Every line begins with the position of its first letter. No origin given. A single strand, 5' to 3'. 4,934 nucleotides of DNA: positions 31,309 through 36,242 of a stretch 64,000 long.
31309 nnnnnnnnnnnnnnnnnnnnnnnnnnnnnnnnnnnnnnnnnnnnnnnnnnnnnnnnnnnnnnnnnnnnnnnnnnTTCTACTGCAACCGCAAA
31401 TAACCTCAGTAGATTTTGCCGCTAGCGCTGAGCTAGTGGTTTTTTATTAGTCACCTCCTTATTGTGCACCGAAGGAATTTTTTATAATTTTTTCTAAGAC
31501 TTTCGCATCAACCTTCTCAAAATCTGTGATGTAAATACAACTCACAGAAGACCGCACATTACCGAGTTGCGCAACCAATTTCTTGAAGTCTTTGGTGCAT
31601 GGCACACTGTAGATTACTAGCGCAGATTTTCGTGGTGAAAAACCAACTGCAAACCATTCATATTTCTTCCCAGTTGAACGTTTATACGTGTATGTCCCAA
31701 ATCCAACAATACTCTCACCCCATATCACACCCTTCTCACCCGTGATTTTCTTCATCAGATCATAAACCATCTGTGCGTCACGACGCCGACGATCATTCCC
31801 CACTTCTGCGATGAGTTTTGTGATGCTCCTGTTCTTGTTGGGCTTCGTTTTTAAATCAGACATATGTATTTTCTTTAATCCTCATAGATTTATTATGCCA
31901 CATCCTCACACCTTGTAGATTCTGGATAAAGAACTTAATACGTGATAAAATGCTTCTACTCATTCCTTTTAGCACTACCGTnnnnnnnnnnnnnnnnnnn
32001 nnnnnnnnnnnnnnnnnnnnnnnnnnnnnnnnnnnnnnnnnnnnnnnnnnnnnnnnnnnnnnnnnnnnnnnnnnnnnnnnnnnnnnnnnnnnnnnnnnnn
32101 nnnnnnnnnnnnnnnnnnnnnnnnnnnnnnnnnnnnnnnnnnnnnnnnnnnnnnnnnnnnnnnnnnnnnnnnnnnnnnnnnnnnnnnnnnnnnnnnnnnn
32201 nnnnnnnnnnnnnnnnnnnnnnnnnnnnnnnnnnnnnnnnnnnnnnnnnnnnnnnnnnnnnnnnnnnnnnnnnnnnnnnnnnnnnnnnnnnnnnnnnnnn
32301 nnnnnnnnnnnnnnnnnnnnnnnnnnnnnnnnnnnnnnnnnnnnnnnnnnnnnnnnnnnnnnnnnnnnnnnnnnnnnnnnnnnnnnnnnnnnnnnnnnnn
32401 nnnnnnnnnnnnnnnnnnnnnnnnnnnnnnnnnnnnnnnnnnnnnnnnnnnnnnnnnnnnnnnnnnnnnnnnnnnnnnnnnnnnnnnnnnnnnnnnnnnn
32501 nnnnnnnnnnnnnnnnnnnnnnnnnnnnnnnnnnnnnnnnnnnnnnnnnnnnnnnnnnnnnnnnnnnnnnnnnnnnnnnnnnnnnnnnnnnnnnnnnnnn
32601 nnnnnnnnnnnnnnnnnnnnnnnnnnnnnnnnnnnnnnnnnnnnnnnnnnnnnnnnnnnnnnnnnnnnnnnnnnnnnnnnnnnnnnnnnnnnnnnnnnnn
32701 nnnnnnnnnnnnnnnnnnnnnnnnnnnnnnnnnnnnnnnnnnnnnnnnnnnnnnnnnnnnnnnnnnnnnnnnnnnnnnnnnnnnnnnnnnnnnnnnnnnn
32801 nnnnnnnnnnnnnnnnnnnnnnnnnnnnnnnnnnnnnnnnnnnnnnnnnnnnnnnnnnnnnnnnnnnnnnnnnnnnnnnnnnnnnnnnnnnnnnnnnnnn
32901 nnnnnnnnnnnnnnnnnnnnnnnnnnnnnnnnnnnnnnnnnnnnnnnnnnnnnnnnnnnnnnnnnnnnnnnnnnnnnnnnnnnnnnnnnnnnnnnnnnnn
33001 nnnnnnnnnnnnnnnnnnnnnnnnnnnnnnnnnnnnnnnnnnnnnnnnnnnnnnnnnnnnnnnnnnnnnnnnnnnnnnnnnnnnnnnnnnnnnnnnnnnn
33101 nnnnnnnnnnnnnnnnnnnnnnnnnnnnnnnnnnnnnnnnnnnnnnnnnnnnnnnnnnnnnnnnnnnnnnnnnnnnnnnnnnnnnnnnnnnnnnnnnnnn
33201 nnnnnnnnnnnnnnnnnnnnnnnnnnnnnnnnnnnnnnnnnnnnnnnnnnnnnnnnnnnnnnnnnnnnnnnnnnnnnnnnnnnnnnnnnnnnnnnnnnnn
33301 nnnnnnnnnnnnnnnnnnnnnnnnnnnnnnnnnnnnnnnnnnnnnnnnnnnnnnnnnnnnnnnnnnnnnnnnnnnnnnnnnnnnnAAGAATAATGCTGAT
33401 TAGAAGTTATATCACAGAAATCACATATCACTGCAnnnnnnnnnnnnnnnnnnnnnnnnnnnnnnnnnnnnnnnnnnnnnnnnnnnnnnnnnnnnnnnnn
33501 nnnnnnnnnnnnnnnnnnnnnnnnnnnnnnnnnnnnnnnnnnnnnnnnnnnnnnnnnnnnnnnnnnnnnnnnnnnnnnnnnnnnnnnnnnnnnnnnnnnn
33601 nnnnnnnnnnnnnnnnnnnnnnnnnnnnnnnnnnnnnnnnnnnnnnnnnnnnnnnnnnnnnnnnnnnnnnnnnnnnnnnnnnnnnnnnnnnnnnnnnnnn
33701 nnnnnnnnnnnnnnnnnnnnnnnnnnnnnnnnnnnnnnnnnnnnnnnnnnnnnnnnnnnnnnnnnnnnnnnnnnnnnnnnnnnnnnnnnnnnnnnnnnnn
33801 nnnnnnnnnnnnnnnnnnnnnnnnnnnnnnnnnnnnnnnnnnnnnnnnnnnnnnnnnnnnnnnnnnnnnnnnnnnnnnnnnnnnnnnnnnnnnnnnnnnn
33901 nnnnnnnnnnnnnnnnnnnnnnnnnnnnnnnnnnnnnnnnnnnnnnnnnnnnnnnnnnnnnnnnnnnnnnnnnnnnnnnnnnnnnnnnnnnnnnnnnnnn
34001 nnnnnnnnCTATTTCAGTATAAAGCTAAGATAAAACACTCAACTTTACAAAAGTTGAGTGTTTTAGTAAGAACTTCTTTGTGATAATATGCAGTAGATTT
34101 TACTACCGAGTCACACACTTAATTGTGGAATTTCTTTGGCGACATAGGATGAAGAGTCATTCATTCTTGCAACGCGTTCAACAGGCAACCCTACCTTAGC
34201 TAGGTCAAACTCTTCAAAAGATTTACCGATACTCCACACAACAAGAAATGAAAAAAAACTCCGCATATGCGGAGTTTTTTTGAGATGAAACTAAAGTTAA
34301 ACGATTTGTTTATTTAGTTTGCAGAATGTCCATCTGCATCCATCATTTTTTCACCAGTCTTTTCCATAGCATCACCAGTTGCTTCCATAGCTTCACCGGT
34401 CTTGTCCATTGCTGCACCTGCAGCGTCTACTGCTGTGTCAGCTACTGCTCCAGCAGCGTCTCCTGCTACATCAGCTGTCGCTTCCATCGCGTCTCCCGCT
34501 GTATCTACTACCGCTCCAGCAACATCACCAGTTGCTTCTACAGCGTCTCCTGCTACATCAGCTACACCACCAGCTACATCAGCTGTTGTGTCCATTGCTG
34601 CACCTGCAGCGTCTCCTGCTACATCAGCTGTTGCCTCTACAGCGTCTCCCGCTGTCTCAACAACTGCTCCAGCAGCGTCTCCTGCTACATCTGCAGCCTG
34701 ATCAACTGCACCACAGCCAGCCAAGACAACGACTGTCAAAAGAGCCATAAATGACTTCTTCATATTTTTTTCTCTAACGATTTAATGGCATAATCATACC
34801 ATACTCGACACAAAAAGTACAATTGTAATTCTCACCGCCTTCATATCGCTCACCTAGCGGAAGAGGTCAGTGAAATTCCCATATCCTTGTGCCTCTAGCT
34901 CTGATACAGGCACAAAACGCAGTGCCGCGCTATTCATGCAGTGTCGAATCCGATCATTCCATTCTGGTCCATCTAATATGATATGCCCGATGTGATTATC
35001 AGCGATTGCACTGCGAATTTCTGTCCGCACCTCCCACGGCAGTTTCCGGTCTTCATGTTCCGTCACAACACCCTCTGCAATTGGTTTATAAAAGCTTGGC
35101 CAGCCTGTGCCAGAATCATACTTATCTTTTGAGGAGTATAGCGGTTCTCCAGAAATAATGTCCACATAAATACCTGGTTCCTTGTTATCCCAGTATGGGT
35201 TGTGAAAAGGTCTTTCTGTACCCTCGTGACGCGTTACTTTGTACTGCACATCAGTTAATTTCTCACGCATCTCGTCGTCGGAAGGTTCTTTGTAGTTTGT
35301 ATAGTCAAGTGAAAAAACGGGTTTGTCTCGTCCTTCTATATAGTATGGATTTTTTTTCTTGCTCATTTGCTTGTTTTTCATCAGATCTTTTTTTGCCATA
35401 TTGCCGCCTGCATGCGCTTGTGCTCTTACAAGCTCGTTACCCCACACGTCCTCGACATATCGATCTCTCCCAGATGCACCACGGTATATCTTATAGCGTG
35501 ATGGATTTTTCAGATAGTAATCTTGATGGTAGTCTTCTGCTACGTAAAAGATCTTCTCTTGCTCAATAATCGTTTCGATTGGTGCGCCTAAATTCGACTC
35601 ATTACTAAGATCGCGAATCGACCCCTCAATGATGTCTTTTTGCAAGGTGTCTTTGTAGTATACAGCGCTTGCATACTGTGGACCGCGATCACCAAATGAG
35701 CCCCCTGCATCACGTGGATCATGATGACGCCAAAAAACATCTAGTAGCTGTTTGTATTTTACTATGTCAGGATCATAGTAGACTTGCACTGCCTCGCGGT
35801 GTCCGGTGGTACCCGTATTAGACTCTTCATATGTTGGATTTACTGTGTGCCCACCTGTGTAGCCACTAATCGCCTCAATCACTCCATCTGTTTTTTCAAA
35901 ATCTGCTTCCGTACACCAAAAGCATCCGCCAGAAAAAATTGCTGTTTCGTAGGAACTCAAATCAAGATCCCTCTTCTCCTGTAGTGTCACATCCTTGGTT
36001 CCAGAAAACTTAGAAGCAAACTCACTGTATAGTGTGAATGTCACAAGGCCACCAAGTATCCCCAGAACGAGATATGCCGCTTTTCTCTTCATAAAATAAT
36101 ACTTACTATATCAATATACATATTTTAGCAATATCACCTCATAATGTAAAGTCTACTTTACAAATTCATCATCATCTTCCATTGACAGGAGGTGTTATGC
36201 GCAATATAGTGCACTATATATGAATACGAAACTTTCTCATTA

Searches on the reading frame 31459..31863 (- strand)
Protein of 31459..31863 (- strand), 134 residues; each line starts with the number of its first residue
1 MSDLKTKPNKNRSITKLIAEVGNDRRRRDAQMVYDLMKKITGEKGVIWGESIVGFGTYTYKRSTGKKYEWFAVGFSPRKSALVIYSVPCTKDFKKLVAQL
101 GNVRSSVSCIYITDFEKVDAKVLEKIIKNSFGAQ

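Call 15: search_protein_families(library=pfam, proteins=[window:31459-31863:-])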
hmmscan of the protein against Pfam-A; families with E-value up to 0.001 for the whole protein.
window:31459-31863:- (134 aa): 1 family
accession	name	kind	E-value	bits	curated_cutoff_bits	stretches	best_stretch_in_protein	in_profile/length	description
PF08818.16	DUF1801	-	5.1e-07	30.4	27.2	1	26-129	1-83/85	Domain of unknown function (DU1801)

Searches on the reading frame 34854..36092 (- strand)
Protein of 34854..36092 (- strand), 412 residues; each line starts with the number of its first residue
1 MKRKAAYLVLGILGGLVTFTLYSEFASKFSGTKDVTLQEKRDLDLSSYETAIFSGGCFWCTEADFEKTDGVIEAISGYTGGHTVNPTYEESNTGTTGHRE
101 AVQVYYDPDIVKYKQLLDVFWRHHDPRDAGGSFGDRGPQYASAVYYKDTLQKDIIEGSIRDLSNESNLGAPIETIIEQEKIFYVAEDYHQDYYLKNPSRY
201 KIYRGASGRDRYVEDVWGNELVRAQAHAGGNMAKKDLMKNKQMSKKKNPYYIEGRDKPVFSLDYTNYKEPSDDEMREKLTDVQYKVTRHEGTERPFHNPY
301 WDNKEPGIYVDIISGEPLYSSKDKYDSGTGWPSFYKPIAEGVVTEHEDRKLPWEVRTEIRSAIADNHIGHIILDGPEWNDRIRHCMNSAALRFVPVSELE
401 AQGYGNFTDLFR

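Call 10: search_protein_families(library=pfam, proteins=[window:34854-36092:-])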
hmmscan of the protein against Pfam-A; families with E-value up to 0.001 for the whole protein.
window:34854-36092:- (412 aa): 2 families
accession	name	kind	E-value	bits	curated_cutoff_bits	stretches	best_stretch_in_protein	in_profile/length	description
PF01625.27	PMSR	-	8.4e-57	192.1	23.7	1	50-201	1-152/153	Peptide methionine sulfoxide reductase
PF01641.26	SelR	-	4.4e-41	139.9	24.9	1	279-395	1-116/116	SelR domain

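Call 12: find_encoding_contigs(protein=window:34854-36092:-, flank=10000, max_places=4)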
Protein window:34854-36092:- (412 aa): 1 contig read that carries it; 1 place shown.
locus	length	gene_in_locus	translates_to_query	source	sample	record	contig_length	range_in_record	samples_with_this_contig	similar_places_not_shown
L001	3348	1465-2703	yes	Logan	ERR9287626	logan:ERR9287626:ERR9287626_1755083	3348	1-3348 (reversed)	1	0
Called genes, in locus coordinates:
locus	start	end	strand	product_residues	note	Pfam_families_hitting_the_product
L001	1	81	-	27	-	?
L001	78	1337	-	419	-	PF00266:Aminotran_5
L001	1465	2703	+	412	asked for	PF01625:PMSR, PF01641:SelR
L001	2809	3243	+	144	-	-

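Call 66: search_protein_families(library=ncbifam, proteins=[window:34854-36092:-], max_evalue=0.001)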
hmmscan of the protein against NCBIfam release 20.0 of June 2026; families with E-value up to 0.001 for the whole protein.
window:34854-36092:- (412 aa): 7 families
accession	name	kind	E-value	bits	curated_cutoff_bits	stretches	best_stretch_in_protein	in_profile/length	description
NF010625.0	PRK14018.1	equivalog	5.7e-94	315.5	522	2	261-409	371-518/521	bifunctional peptide-methionine (S)-S-oxide reductase MsrA/peptide-methionine (R)-S-oxide reductase MsrB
NF004042.0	PRK05550.1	equivalog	5.3e-91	304.8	330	2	42-200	128-283/293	bifunctional methionine sulfoxide reductase B/A protein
TIGR00401.1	msrA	equivalog_domain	1.7e-51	174.6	108.1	1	49-200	1-152/153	peptide-methionine (S)-S-oxide reductase MsrA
TIGR00357.1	TIGR00357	equivalog_domain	1e-50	171.2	113.05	1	270-404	2-134/134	peptide-methionine (R)-S-oxide reductase MsrB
NF004036.0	PRK05508.1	equivalog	8.1e-22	77.3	179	1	277-396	4-119/121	methionine-R-sulfoxide reductase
NF004038.0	PRK05528.1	equivalog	6.5e-10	39.3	200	1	50-198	3-142/157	peptide-methionine (S)-S-oxide reductase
NF041383.1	Trx_VPGUxxT_two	exception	3.8e-08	33.3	275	1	42-119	139-199/287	VPGUxxT family thioredoxin-like (seleno)protein, type 2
